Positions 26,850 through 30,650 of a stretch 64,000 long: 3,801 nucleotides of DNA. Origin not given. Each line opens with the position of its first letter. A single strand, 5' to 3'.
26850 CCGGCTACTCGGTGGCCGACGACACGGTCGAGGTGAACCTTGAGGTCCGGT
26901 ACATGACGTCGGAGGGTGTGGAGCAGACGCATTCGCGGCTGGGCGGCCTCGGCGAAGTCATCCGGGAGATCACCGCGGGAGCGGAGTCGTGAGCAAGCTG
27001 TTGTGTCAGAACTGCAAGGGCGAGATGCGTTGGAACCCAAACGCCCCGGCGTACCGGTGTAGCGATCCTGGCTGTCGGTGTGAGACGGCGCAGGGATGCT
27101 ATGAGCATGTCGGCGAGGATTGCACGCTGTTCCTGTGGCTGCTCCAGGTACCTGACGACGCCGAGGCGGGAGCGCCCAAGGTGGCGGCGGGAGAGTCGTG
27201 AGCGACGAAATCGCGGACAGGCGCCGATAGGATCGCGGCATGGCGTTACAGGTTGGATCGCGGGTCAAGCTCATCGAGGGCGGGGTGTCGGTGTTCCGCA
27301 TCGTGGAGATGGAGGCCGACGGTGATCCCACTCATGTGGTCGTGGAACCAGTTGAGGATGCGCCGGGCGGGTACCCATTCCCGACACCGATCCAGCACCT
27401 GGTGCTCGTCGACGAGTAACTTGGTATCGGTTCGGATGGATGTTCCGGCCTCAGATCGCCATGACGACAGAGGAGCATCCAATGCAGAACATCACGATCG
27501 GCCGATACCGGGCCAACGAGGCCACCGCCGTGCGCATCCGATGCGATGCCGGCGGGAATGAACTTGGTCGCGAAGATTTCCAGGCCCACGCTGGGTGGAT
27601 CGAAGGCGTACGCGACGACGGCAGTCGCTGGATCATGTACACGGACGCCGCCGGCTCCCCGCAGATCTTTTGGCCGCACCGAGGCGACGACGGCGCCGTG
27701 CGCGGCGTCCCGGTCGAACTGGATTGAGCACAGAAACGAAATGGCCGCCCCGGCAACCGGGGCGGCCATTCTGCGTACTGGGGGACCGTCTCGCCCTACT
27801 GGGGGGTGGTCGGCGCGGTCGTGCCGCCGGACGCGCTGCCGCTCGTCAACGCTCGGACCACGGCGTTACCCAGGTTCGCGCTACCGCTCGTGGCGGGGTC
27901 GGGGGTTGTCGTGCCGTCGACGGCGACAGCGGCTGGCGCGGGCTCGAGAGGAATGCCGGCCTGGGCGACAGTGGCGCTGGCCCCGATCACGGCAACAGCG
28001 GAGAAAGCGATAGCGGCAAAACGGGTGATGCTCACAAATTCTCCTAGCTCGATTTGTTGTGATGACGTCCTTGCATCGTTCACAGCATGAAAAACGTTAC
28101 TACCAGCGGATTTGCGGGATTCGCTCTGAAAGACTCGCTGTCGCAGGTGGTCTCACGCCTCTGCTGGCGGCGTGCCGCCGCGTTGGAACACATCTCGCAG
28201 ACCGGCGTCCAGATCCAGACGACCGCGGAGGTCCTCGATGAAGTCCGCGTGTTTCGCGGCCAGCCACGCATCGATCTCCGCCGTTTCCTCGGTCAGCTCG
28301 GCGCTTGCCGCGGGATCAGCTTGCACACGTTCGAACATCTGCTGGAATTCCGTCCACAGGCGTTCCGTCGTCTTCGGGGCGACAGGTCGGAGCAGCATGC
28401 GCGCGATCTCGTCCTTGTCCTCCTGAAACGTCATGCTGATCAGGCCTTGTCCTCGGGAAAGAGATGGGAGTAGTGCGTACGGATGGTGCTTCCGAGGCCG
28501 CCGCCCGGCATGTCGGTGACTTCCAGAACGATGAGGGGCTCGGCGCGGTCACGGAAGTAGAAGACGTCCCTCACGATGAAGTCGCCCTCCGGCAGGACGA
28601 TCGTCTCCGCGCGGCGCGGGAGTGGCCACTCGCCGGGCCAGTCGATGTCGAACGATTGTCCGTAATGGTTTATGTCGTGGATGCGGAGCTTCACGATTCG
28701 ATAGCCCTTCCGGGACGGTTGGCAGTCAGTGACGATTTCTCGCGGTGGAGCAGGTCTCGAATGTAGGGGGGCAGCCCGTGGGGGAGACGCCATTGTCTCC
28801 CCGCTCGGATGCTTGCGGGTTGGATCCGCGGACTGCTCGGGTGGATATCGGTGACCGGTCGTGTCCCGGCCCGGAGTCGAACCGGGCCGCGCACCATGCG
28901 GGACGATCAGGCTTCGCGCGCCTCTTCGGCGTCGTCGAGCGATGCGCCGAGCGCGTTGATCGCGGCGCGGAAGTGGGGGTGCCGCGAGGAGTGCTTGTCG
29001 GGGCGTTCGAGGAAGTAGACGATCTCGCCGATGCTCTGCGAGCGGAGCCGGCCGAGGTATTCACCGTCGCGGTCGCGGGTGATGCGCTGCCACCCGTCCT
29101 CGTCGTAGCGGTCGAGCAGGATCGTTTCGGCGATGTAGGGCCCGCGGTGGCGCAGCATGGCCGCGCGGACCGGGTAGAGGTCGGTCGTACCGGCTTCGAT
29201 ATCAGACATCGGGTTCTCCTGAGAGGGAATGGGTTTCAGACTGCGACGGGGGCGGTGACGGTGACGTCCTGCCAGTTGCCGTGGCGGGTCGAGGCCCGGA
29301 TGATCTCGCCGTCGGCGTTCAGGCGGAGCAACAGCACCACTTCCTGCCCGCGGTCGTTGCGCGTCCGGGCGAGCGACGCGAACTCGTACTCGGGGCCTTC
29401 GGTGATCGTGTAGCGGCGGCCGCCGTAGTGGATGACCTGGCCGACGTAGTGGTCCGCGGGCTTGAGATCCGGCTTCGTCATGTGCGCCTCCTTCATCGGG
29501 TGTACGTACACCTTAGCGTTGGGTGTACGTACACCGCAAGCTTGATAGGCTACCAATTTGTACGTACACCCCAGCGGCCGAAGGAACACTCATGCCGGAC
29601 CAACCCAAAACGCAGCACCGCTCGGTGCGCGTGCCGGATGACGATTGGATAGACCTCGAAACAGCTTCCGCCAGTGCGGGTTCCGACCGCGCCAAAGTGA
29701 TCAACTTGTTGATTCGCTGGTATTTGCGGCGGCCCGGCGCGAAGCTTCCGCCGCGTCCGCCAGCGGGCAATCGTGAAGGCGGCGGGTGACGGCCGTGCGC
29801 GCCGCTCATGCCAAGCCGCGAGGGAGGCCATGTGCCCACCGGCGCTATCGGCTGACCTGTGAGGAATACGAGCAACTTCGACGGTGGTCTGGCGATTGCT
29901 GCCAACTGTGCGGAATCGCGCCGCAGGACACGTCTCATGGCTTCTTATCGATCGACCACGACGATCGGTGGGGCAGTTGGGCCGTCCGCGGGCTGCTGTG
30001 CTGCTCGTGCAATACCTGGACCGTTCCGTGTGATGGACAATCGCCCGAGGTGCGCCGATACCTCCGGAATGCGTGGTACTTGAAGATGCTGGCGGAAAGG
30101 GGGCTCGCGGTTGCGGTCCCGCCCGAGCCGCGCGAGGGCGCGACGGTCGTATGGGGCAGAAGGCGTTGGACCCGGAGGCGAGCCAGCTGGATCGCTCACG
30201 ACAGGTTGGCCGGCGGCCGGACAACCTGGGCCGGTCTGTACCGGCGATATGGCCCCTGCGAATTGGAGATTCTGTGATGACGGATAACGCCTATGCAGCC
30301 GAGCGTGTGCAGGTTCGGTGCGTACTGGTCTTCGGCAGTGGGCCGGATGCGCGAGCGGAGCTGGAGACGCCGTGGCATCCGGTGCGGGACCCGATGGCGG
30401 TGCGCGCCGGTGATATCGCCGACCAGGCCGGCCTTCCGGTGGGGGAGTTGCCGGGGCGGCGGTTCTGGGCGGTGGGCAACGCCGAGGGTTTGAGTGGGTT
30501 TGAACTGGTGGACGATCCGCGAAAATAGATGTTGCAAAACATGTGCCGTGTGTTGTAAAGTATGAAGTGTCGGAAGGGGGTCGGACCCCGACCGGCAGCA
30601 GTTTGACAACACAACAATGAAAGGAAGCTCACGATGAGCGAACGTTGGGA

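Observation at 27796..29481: Opposite-strand island of five small genes in an otherwise unidirectional genome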

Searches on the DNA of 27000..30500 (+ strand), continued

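Call 110: search_with_rna_model(model_id=R1, sources=[L049, L050, L051, L052, L053], max_evalue=1, show_alignments=6)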
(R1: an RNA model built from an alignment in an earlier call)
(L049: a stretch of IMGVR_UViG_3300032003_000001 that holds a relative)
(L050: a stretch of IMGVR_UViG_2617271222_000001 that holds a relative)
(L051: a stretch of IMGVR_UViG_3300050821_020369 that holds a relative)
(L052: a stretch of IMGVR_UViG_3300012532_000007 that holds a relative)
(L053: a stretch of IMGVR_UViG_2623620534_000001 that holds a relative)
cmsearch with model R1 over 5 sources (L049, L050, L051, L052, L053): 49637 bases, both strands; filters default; matches with E-value up to 1: 5.
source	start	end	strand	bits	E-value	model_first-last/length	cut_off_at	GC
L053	4278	4328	+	35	2.6e-06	1-55/55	no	0.84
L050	1310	1357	-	19.8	0.011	1-55/55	no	0.73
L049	3654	3670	-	19.8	0.011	23-39/55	no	0.82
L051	3976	3998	+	13.9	0.29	18-40/55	no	0.65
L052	8983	9019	-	12.2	0.74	1-55/55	no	0.78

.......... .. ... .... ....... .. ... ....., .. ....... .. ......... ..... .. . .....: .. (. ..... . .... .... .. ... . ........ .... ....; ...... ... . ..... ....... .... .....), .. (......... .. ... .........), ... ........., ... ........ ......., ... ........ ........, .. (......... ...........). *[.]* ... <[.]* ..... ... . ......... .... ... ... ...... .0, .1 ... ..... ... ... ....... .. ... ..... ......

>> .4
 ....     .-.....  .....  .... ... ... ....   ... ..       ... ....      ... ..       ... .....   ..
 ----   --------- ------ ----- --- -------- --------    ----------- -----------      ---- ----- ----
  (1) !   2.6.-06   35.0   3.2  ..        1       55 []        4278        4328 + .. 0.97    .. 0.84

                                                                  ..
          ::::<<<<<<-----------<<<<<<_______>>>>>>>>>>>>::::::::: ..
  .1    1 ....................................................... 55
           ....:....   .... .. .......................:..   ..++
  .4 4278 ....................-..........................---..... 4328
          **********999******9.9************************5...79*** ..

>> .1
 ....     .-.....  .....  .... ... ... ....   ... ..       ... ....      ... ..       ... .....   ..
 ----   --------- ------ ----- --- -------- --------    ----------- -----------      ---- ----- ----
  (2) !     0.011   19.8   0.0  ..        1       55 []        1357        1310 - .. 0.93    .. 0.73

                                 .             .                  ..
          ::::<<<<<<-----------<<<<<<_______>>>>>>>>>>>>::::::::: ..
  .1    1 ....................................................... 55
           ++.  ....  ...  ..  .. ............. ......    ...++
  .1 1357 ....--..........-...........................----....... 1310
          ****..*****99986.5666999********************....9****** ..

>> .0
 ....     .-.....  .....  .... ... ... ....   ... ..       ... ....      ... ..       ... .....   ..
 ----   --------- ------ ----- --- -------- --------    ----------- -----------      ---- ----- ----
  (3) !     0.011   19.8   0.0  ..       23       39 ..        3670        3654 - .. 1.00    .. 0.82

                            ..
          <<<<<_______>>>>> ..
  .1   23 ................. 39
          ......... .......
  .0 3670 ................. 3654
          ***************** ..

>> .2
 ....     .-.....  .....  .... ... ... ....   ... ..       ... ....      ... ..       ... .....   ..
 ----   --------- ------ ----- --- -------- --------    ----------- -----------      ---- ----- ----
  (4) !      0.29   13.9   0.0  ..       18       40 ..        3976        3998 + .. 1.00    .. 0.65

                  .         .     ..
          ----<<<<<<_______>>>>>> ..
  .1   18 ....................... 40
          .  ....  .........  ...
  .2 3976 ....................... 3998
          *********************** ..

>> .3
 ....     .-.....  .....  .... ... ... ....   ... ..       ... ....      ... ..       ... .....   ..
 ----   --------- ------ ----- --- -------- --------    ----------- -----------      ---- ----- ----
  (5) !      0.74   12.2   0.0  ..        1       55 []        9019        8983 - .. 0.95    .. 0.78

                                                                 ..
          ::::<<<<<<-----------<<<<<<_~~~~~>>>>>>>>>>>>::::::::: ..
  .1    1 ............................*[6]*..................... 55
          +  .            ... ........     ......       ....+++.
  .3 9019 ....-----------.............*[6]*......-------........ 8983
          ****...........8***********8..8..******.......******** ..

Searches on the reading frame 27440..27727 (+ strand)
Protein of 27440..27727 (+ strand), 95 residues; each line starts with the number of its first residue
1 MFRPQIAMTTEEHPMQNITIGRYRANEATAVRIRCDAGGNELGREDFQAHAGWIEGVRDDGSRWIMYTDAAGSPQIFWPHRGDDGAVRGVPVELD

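Call 5: search_protein_families(library=pfam, max_evalue=0.1, proteins=[window:27440-27727:+])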
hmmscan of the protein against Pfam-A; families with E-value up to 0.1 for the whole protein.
window:27440-27727:+ (95 aa): 0 families

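Call 6: search_protein_families(library=phrogs, max_evalue=0.1, proteins=[window:27440-27727:+])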
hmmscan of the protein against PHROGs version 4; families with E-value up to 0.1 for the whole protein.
window:27440-27727:+ (95 aa): 1 family
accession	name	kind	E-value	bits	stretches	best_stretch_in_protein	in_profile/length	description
phrog_7834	-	unknown function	4.3e-20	73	1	15-94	1-82/117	-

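Call 32: search_protein_families(library=padloc, max_evalue=1, proteins=[window:27440-27727:+])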
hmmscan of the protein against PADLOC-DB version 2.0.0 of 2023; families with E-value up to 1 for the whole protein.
window:27440-27727:+ (95 aa): 0 families

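Call 33: search_protein_families(library=ncbifam, max_evalue=1, proteins=[window:27440-27727:+])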
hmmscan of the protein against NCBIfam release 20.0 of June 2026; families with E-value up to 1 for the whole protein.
window:27440-27727:+ (95 aa): 0 families

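Call 95: find_related_loci(query=window:27440-27727:+, collection=viral_contigs, flank=8000)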
Query window:27440-27727:+ (95 aa) in viral_contigs; peptide patterns used: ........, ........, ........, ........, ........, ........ (x = any residue, [..] = any of these).
21 stretches matched a pattern; 11 encode a relative of the query (tblastn E <= 1e-3); 11 distinct loci.
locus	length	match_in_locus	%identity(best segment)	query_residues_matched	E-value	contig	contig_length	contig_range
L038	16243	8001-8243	63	15-95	6e-31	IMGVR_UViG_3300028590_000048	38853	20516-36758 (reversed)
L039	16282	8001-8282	54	1-95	4e-27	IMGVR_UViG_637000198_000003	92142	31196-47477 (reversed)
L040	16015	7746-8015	48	1-93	1e-19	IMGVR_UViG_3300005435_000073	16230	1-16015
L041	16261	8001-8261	44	8-94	1e-18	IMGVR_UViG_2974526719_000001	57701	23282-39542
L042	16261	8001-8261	44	8-94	1e-18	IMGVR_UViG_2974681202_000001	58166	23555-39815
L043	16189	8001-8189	46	13-94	4e-18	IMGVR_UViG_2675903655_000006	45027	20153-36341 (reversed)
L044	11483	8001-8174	52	15-89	5e-18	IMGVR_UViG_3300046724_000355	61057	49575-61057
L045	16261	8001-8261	43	8-94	2e-17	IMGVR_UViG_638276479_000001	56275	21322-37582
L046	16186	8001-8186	44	15-94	1e-16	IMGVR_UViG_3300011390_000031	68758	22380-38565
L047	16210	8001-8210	41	7-94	8e-15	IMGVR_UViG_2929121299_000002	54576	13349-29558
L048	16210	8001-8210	40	7-94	3e-13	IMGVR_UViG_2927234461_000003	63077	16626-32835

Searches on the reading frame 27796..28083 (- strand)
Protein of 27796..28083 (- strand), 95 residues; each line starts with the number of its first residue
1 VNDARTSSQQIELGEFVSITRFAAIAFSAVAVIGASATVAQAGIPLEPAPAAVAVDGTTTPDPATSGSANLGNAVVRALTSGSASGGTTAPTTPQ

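Call 5: search_protein_families(library=pfam, max_evalue=0.1, proteins=[window:27796-28083:-])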
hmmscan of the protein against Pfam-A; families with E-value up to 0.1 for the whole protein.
window:27796-28083:- (95 aa): 0 families

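Call 6: search_protein_families(library=phrogs, max_evalue=0.1, proteins=[window:27796-28083:-])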
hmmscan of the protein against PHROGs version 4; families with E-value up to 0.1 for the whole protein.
window:27796-28083:- (95 aa): 0 families

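Call 32: search_protein_families(library=padloc, max_evalue=1, proteins=[window:27796-28035:-])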
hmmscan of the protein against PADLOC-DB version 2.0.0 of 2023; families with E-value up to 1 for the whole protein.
window:27796-28035:- (79 aa): 0 families

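Call 33: search_protein_families(library=ncbifam, max_evalue=1, proteins=[window:27796-28035:-])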
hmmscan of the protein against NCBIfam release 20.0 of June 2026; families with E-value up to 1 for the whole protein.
window:27796-28035:- (79 aa): 0 families

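Call 62: list_cluster_members(proteins=[window:27796-28035:-, window:28153-28434:-, window:28440-28694:-, window:28907-29209:-, window:29236-29481:-, window:29592-29789:+, window:29786-30277:+, window:27440-27727:+])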
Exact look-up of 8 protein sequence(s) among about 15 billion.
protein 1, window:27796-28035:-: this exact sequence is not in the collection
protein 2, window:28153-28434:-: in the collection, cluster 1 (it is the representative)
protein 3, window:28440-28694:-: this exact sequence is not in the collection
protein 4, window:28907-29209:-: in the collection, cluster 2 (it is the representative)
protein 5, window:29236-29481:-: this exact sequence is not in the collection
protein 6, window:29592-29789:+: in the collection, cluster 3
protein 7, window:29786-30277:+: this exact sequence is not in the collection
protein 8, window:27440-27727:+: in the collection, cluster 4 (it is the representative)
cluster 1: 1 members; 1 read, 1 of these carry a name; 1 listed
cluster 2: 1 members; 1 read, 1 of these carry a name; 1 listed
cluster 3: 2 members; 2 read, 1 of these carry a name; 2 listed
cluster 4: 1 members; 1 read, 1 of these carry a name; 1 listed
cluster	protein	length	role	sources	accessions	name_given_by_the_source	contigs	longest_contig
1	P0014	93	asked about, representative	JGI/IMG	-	hypothetical protein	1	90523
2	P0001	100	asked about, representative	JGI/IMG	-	hypothetical protein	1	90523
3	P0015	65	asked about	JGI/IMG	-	hypothetical protein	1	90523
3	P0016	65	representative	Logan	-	-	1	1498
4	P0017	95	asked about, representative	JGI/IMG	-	hypothetical protein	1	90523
